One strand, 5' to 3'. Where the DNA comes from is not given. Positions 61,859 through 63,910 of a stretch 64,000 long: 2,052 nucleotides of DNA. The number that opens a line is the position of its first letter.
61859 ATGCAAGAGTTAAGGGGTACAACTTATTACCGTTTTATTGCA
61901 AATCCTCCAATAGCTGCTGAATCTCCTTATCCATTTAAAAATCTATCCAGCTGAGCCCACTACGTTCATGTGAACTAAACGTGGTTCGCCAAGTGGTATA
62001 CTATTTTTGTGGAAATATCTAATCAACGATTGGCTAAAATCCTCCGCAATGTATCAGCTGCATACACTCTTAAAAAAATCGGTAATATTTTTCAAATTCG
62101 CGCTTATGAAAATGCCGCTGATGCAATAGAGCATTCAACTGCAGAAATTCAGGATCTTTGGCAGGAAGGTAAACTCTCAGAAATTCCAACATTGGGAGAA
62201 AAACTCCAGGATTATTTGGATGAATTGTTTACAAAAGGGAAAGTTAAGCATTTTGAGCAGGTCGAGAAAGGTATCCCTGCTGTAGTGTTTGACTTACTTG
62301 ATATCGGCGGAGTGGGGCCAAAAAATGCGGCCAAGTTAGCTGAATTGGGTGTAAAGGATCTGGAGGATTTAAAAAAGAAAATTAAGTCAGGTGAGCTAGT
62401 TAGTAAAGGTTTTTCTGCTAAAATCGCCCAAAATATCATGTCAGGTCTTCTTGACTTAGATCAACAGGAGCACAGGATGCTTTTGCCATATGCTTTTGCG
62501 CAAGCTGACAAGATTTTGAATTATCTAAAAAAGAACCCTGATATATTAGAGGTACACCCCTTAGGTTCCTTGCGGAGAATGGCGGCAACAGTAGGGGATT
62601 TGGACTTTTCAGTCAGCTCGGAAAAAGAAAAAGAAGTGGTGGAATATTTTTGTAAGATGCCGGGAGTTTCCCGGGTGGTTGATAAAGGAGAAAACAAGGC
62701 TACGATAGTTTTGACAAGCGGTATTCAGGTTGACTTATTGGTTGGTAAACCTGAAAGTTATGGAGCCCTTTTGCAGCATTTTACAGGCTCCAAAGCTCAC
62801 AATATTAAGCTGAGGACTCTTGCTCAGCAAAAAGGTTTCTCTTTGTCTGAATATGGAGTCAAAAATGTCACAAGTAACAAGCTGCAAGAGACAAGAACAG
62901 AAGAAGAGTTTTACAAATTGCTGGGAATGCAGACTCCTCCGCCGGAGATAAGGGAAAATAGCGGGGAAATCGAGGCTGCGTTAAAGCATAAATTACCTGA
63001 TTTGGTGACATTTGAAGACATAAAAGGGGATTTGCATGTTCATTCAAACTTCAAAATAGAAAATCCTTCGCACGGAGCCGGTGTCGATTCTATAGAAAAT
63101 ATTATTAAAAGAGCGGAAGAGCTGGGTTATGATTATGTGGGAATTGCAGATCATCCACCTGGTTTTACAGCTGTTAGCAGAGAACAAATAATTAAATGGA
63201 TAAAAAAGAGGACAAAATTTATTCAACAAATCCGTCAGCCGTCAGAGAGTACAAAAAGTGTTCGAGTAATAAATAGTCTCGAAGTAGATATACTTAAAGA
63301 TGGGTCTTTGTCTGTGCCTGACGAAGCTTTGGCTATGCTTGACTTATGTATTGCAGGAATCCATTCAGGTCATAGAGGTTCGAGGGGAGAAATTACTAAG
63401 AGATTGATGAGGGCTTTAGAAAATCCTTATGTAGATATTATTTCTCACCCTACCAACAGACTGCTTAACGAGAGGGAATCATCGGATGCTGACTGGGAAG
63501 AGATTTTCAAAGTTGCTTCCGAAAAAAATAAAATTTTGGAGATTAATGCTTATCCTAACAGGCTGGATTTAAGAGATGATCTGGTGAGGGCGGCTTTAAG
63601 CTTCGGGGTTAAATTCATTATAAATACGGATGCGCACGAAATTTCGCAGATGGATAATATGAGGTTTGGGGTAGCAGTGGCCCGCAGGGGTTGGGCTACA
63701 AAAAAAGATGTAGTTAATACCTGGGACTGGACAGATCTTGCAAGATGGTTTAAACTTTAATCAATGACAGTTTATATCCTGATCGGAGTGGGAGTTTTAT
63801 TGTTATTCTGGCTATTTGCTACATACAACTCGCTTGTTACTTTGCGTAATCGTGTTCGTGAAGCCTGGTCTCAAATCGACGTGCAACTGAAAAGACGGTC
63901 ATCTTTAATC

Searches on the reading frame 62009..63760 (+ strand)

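Call 84: search_protein_families(library=pfam, proteins=[window:62009-63760:+], max_evalue=0.00001)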
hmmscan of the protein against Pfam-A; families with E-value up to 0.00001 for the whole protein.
window:62009-63760:+ (583 aa): 5 families
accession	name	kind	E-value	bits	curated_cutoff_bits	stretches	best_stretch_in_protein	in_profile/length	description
PF14791.11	DNA_pol_B_thumb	-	4.9e-21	74.8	25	1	255-316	2-63/63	DNA polymerase beta thumb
PF14716.13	HHH_8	-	1.7e-11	44.8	30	1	4-78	2-72/73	Helix-hairpin-helix domain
PF02811.25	PHP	-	2.5e-08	34.9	26.4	1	341-513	1-162/164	PHP domain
PF10391.15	DNA_pol_lambd_f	-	1.7e-06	28.2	29.8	0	96-127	3-33/51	Fingers domain of DNA polymerase lambda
PF14520.12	HHH_5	-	2.8e-06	28.2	27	0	95-147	3-55/57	Helix-hairpin-helix domain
